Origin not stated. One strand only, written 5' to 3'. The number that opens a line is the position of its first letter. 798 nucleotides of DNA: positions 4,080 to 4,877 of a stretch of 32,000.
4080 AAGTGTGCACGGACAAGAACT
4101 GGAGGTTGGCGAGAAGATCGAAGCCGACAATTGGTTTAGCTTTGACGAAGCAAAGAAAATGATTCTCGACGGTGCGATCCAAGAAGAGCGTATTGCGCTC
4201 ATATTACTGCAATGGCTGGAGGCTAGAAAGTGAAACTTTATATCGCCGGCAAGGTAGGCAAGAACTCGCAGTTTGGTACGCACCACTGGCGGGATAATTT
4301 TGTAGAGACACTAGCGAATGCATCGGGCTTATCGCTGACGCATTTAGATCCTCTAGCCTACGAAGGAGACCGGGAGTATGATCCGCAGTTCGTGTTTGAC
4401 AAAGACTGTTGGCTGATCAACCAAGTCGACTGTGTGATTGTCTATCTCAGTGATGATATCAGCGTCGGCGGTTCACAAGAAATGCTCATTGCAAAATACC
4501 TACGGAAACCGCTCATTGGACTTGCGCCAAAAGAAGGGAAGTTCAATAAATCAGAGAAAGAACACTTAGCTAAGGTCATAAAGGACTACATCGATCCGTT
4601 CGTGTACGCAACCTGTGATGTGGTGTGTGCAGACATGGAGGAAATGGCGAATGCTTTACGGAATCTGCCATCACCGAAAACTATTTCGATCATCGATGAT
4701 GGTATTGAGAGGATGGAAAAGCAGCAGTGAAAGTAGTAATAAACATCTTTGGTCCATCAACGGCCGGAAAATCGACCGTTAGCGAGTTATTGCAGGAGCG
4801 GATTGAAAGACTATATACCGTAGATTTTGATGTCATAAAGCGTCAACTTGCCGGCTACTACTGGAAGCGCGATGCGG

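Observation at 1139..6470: Six-gene translationally coupled chain headed by polA (five consecutive 4-nt start/stop overlaps)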

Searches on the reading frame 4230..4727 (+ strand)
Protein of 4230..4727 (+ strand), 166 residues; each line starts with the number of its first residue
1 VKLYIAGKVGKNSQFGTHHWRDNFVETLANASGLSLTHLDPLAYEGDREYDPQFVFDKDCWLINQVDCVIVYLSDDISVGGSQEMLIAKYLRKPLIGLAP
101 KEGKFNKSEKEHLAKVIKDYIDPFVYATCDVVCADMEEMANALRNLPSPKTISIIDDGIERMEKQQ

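Call 3: search_protein_families(library=pfam, proteins=[window:4230-4727:+], max_evalue=0.1)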
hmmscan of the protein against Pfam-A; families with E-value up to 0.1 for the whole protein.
window:4230-4727:+ (166 aa): 1 family
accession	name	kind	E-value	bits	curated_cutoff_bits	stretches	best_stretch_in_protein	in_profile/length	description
PF05014.21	Nuc_deoxyrib_tr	-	0.0033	18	28.8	1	4-105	2-103/117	Nucleoside 2-deoxyribosyltransferase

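Call 4: search_protein_families(library=ncbifam, proteins=[window:4230-4727:+], max_evalue=0.1)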
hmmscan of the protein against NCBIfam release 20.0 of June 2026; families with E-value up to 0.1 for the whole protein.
window:4230-4727:+ (166 aa): 0 families

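Call 21: find_homologous_proteins(query=window:4230-4727:+, max_evalue=0.001)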
Query window:4230-4727:+ (166 aa): 444 proteins with E <= 0.001 among 474 candidates; the best 120 are listed.
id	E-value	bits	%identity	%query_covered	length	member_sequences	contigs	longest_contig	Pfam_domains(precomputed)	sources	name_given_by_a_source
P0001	1.0e-95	336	90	98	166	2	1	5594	-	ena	-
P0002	1.8e-87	309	81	99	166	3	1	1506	-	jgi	jgi:hypothetical protein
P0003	4.7e-84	298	77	99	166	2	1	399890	-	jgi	-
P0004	5.7e-84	298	79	99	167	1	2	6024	-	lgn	-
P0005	3.5e-83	295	80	98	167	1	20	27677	-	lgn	-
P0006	5.3e-80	285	74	100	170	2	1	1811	-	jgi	-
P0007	2.1e-79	283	75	99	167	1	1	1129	-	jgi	jgi:hypothetical protein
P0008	4.0e-77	275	75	96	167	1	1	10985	-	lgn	-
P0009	5.5e-77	275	73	99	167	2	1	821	-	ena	-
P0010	7.0e-75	268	73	99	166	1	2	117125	-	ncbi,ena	-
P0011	1.6e-74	267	74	98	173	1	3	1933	-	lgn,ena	-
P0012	1.8e-74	267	71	99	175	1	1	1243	-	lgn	-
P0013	4.7e-74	265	72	98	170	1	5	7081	-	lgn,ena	-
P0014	1.7e-73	264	71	99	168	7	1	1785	-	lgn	-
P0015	1.4e-72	261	74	98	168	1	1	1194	-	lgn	-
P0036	7.5e-57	209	61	96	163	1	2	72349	PF05014.22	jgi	-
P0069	3.7e-52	194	56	99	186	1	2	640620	-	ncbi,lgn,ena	-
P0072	4.3e-52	194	58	93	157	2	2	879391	PF05014.22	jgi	jgi:hypothetical protein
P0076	6.3e-52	193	59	96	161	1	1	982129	PF05014.22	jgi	jgi:nucleoside 2-deoxyribosyltransferase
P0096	6.3e-51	190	55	99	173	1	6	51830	PF05014.22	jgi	jgi:hypothetical protein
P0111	2.3e-50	188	56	96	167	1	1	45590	-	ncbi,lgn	ncbi:MAG: hypothetical protein ABI220_01075 [Candidatus Saccharimonadales bacterium]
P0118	4.2e-50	187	58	96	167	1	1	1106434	-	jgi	jgi:hypothetical protein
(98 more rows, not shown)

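Call 28: search_solved_structures(query=A1, max_evalue=1, show_alignments=2)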
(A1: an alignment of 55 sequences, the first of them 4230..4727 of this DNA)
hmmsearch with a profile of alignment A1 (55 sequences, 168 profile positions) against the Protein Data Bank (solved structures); distinct sequences matched with E-value up to 1: 2.
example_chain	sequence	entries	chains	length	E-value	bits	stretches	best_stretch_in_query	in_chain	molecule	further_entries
8qaf_A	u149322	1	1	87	0.2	14.5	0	113-147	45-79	sc-apCC-8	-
6evs_A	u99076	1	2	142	0.75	12.6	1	50-122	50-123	N-deoxyribosyltransferase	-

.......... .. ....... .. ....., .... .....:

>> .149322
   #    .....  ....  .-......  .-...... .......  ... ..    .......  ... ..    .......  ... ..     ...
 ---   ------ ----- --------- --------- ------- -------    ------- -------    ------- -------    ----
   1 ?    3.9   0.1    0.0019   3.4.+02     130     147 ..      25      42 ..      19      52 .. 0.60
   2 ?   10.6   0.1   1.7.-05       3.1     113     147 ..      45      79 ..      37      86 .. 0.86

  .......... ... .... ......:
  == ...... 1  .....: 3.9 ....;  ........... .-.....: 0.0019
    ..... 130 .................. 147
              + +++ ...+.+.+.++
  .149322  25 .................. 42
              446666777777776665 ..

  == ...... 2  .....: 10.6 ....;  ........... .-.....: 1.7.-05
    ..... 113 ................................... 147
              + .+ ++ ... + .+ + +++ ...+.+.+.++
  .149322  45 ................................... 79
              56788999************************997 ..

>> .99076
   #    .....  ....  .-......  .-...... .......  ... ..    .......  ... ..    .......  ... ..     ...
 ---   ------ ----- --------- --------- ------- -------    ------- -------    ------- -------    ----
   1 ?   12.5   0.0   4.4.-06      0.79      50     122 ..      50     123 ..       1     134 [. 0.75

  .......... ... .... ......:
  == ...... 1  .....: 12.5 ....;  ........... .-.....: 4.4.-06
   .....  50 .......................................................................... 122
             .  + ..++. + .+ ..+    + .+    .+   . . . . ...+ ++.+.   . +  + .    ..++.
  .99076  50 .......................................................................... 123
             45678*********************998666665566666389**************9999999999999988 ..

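Call 33: predict_structure(alignment_id=A1)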
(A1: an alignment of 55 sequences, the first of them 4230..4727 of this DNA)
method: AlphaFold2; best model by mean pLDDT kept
length: 166 residues; sequences in the alignment: 55
mean_pLDDT: 92.1   pTM: 0.87
mean pLDDT of the five models: 92.1, 92.1, 91.3, 90.8, 90.6
residues with pLDDT >= 90: 131; 70-90: 24; 50-70: 11; < 50: 0
segments of 3 or more residues with pLDDT < 50: none
pLDDT, mean of each block of 10 residues (from residue 1): 86 62 94 97 86 95 98 83 96 97 93 95 96 97 97 97 97
secondary structure, 60 per line:
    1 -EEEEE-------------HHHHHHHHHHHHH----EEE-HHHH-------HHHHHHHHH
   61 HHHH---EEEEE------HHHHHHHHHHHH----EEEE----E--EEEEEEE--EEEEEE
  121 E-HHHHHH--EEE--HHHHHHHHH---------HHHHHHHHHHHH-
elements in order: E2-6 H20-32 E37-39 H41-44 H52-64 E68-72 H79-90 E95-98 E106-112 E115-121 H123-128 E131-133 H136-144 H154-165

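Call 35: fold_search(model_id=the predicted structure, library=pdb)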
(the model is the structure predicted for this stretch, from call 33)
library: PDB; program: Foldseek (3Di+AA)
matches with E <= 10: 1376; with E <= 0.001: 28
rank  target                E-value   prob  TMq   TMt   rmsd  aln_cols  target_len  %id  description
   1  4ohr                  6.3e-05  1.00  0.48  0.50   6.6       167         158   14  Crystal structure of MilB from Streptomyces rimofaciens (released 2014-06-25)
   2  7m5h_A                9.9e-05  1.00  0.64  0.67   4.2       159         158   15  Crystal structure of conserved protein from Enterococcus faecalis V583 (released 2021-04-07)
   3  7o62_A                1.1e-04  1.00  0.52  0.63   4.4       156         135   13  Crystal structure of a 2`-deoxyribosyltransferase from the psychrophilic bacterium Desulfotalea psychrophila. (released 2021-10-20)
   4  7m5h_B                1.5e-04  1.00  0.63  0.65   4.0       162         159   14  Crystal structure of conserved protein from Enterococcus faecalis V583 (released 2021-04-07)
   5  7o62_C                1.6e-04  1.00  0.56  0.68   4.2       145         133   15  Crystal structure of a 2`-deoxyribosyltransferase from the psychrophilic bacterium Desulfotalea psychrophila. (released 2021-10-20)
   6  9emx_B                1.8e-04  1.00  0.50  0.53   5.3       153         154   12  Nucleoside 2'deoxyribosyltransferase from Chroococcidiopsis thermalis PCC 7203 Double Mutant Y7F A9S bound to Cordycep (released 2025-05-07)
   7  8pqr_A                1.9e-04  1.00  0.49  0.52   5.4       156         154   13  Nucleoside 2'deoxyribosyltransferase from Chroococcidiopsis thermalis PCC 7203 WT bound to DAD_Immucillin-H (released 2024-02-21)
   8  4ohb                  1.9e-04  1.00  0.48  0.50   6.6       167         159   13  Crystal structure of MilB E103A in complex with 5-hydroxymethylcytidine 5'-monophosphate (hmCMP) from Streptomyces rimof (released 2014-06-25)
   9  4jen_A                2.0e-04  1.00  0.45  0.58   5.4       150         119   15  Structure of Clostridium botulinum CMP N-glycosidase, BcmB (released 2013-09-11)
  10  8pqr_D                2.0e-04  1.00  0.50  0.54   5.4       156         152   13  Nucleoside 2'deoxyribosyltransferase from Chroococcidiopsis thermalis PCC 7203 WT bound to DAD_Immucillin-H (released 2024-02-21)
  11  4kxm_B                2.3e-04  1.00  0.49  0.60   5.6       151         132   14  Crystal structure of DNPH1 (RCL) WITH N6-ISOPENTENYL-AMP (released 2014-02-05)
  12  8pqs_D                2.5e-04  1.00  0.50  0.54   5.3       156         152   12  Nucleoside 2'deoxyribosyltransferase from Chroococcidiopsis thermalis PCC 7203 E88A Mutant (released 2024-02-21)
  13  4jel                  2.6e-04  1.00  0.48  0.52   6.2       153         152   14  Structure of MilB Streptomyces rimofaciens CMP N-glycosidase (released 2013-09-11)
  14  8pqs_A                2.8e-04  1.00  0.51  0.55   5.3       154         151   12  Nucleoside 2'deoxyribosyltransferase from Chroococcidiopsis thermalis PCC 7203 E88A Mutant (released 2024-02-21)
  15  4jem_A                2.8e-04  1.00  0.49  0.51   6.6       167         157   14  Crystal structure of MilB complexed with cytidine 5'-monophosphate (released 2013-09-11)
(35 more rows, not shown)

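Call 43: search_protein_families(library=padloc, proteins=[window:4230-4727:+], max_evalue=0.1)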
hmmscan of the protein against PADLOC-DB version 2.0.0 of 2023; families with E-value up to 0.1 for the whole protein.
window:4230-4727:+ (166 aa): 1 family
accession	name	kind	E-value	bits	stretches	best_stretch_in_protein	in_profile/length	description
PDLC00388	SduA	-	0.023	11.8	1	54-123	101-167/402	DUF4263 domain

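Call 45: find_encoding_contigs(protein=P0072, flank=5000, max_places=2)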
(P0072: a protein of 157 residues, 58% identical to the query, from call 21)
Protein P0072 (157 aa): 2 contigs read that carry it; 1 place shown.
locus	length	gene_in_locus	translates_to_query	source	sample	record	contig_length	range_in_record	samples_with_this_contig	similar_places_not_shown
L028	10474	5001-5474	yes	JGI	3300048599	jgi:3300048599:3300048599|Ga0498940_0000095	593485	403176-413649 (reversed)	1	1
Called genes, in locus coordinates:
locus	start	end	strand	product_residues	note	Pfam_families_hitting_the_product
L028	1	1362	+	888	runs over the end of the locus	PF02739:5_3_exonuc_N, PF01367:5_3_exonuc, PF00476:DNA_pol_A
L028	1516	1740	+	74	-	-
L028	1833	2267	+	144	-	PF22769:DCD, PF00692:dUTPase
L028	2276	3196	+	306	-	PF01368:DHH (weak)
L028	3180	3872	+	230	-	PF01326:PPDK_N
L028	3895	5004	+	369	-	PF00391:PEP-utilizers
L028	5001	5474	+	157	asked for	PF05014:Nuc_deoxyrib_tr (weak)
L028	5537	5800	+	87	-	PF04014:MazE_antitoxin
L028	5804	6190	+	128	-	PF01850:PIN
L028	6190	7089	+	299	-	-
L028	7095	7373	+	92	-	-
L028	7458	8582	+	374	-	PF12666:PrgI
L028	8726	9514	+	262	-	PF26593:TraC-like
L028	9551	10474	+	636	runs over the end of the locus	PF01935:DUF87, PF12846:AAA_10 (faint), PF19044:P-loop_TraG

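Call 46: find_encoding_contigs(protein=P0076, flank=5000, max_places=2)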
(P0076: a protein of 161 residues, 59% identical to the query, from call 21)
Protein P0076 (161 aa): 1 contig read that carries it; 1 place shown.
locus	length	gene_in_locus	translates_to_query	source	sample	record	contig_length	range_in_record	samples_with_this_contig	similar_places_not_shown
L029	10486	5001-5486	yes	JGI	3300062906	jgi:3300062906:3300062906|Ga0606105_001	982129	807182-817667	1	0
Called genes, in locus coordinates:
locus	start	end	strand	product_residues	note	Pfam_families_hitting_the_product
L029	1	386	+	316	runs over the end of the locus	PF00140:Sigma70_r1_2, PF04542:Sigma70_r2, PF04539:Sigma70_r3, PF04545:Sigma70_r4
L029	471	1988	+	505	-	-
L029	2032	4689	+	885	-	PF02739:5_3_exonuc_N, PF01367:5_3_exonuc, PF00476:DNA_pol_A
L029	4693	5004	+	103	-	-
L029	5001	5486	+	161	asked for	PF05014:Nuc_deoxyrib_tr (weak)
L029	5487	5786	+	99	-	-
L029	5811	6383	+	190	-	PF00702:Hydrolase, PF13419:HAD_2, PF13242:Hydrolase_like (weak)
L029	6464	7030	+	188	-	-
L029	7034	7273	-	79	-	-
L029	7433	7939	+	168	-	-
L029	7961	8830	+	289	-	PF01149:Fapy_DNA_glyco, PF06831:H2TH, PF06827:zf-FPG_IleRS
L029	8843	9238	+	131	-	-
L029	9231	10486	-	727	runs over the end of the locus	PF00982:Glyco_transf_20, PF02358:Trehalose_PPase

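Call 47: find_encoding_contigs(protein=P0118, flank=5000, max_places=2)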
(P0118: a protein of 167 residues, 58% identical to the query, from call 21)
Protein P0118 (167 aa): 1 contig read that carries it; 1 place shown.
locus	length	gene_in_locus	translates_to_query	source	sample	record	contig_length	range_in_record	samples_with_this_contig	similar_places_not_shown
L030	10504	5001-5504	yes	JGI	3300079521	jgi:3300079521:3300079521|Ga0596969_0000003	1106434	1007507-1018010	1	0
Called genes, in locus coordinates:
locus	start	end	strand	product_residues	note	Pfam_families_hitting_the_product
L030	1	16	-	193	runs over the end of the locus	-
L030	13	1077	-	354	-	-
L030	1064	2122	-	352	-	-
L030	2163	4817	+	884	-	PF02739:5_3_exonuc_N, PF01367:5_3_exonuc, PF00476:DNA_pol_A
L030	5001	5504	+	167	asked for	-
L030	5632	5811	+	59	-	-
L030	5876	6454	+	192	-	-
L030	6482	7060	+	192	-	PF00702:Hydrolase, PF13419:HAD_2, PF13242:Hydrolase_like (weak)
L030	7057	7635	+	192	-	PF00702:Hydrolase, PF13419:HAD_2 (weak)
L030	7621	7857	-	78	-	-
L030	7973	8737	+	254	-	-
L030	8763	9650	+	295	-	PF01149:Fapy_DNA_glyco, PF06831:H2TH, PF06827:zf-FPG_IleRS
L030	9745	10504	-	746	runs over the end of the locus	PF00982:Glyco_transf_20, PF00534:Glycos_transf_1 (weak), PF02358:Trehalose_PPase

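Call 48: find_encoding_contigs(protein=P0069, flank=5000, max_places=2)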
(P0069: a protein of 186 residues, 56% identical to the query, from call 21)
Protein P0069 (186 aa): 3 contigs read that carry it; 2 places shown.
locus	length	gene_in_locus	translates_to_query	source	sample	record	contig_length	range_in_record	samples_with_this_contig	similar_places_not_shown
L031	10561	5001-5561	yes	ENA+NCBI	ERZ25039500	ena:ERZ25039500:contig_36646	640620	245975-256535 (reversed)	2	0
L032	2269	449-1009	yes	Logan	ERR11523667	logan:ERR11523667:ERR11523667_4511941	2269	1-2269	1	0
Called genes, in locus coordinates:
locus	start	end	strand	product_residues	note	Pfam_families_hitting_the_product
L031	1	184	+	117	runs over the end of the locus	PF00348:polyprenyl_synt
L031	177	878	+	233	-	PF00348:polyprenyl_synt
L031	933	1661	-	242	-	PF01255:Prenyltransf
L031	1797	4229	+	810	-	PF02739:5_3_exonuc_N, PF01367:5_3_exonuc, PF00476:DNA_pol_A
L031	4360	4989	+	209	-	PF02475:TRM5-TYW2_MTfase (weak), PF05175:MTS, PF06325:PrmA, PF03602:Cons_hypoth95 (weak), PF13489:Methyltransf_23 (weak), PF13847:Methyltransf_31, PF08241:Methyltransf_11 (weak), PF13649:Methyltransf_25, +3 more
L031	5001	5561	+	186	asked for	-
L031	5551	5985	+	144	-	PF22769:DCD, PF00692:dUTPase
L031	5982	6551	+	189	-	PF00702:Hydrolase, PF13419:HAD_2, PF13242:Hydrolase_like (weak)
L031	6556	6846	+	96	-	PF01149:Fapy_DNA_glyco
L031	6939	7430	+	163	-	PF06831:H2TH, PF06827:zf-FPG_IleRS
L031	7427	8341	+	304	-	PF06144:DNA_pol3_delta, PF21694:DNA_pol3_delta_C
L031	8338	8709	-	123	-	-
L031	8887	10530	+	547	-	-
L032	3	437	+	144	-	?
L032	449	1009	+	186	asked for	-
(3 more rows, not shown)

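Call 50: find_encoding_contigs(protein=P0036, flank=5000, max_places=1)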
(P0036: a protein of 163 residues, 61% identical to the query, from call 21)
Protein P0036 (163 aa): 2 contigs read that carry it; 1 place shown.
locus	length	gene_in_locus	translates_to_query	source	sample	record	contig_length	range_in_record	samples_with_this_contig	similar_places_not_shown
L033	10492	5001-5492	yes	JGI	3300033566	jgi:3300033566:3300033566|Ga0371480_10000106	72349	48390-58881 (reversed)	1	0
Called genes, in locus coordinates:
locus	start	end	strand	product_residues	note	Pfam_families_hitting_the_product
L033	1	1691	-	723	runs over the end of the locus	PF01935:DUF87 (weak), PF10412:TrwB_AAD_bind (faint)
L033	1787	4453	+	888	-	PF02739:5_3_exonuc_N, PF01367:5_3_exonuc, PF00476:DNA_pol_A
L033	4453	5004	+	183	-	PF00293:NUDIX, PF14815:NUDIX_4 (weak)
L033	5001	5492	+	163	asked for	PF05014:Nuc_deoxyrib_tr (weak)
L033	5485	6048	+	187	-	PF00702:Hydrolase, PF13419:HAD_2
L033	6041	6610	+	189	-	PF00702:Hydrolase, PF13419:HAD_2 (weak)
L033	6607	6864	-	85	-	-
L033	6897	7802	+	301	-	-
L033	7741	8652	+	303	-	PF01149:Fapy_DNA_glyco, PF06831:H2TH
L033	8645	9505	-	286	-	-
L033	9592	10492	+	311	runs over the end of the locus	PF06144:DNA_pol3_delta, PF21694:DNA_pol3_delta_C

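Call 51: find_encoding_contigs(protein=P0111, flank=5000, max_places=1)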
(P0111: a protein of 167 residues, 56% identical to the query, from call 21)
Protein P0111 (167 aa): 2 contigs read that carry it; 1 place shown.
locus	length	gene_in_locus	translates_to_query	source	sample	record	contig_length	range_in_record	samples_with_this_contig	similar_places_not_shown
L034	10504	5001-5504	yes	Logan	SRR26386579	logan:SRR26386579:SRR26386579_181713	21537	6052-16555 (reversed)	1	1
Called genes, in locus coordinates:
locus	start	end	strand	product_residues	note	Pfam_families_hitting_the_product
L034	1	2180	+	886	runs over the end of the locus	PF02739:5_3_exonuc_N, PF01367:5_3_exonuc, PF00476:DNA_pol_A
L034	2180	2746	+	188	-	PF00702:Hydrolase, PF13419:HAD_2 (weak)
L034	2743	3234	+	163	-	PF01243:PNPOx_N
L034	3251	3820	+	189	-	-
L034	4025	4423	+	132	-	-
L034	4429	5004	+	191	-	-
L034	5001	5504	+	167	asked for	-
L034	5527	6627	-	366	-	PF00391:PEP-utilizers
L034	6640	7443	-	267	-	PF01326:PPDK_N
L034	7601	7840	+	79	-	-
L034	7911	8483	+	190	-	-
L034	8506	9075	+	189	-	PF00702:Hydrolase, PF13419:HAD_2, PF13242:Hydrolase_like (weak)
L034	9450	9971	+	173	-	-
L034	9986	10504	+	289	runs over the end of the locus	PF01149:Fapy_DNA_glyco, PF06831:H2TH, PF06827:zf-FPG_IleRS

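Call 52: find_encoding_contigs(protein=P0096, flank=5000, max_places=1)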
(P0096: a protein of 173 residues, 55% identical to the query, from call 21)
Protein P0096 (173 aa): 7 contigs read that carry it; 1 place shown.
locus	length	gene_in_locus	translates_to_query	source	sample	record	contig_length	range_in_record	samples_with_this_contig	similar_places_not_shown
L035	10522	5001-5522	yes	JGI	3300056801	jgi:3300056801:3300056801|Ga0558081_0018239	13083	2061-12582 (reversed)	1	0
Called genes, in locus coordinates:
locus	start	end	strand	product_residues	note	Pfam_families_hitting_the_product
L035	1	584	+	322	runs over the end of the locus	-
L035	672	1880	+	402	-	PF04539:Sigma70_r3 (faint), PF00140:Sigma70_r1_2 (weak), PF04542:Sigma70_r2, PF04545:Sigma70_r4 (faint)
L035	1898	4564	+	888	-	PF02739:5_3_exonuc_N, PF01367:5_3_exonuc, PF00476:DNA_pol_A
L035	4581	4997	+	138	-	PF00293:NUDIX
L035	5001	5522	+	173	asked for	PF05014:Nuc_deoxyrib_tr (faint)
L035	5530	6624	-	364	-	PF00391:PEP-utilizers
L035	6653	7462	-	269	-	PF01326:PPDK_N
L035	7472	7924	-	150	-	-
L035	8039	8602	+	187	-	-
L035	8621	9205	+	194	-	PF00702:Hydrolase, PF13419:HAD_2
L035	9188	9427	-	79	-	-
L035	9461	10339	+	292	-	PF01149:Fapy_DNA_glyco, PF06831:H2TH, PF06827:zf-FPG_IleRS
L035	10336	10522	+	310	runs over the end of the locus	PF06144:DNA_pol3_delta, PF12169:DNA_pol3_gamma3 (weak), PF21694:DNA_pol3_delta_C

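Call 86: search_solved_structures(query=A1, max_evalue=10, show_alignments=5)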
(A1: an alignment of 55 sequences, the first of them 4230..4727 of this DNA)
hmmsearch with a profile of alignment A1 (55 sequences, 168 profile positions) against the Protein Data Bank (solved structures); distinct sequences matched with E-value up to 10: 3.
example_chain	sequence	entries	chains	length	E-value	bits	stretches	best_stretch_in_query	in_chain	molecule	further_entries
8qaf_A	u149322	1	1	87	0.2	14.5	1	113-147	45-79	sc-apCC-8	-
6evs_A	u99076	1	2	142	0.75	12.6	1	50-122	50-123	N-deoxyribosyltransferase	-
2a0k_A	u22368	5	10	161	1.1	12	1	3-98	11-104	Nucleoside 2-deoxyribosyltransferase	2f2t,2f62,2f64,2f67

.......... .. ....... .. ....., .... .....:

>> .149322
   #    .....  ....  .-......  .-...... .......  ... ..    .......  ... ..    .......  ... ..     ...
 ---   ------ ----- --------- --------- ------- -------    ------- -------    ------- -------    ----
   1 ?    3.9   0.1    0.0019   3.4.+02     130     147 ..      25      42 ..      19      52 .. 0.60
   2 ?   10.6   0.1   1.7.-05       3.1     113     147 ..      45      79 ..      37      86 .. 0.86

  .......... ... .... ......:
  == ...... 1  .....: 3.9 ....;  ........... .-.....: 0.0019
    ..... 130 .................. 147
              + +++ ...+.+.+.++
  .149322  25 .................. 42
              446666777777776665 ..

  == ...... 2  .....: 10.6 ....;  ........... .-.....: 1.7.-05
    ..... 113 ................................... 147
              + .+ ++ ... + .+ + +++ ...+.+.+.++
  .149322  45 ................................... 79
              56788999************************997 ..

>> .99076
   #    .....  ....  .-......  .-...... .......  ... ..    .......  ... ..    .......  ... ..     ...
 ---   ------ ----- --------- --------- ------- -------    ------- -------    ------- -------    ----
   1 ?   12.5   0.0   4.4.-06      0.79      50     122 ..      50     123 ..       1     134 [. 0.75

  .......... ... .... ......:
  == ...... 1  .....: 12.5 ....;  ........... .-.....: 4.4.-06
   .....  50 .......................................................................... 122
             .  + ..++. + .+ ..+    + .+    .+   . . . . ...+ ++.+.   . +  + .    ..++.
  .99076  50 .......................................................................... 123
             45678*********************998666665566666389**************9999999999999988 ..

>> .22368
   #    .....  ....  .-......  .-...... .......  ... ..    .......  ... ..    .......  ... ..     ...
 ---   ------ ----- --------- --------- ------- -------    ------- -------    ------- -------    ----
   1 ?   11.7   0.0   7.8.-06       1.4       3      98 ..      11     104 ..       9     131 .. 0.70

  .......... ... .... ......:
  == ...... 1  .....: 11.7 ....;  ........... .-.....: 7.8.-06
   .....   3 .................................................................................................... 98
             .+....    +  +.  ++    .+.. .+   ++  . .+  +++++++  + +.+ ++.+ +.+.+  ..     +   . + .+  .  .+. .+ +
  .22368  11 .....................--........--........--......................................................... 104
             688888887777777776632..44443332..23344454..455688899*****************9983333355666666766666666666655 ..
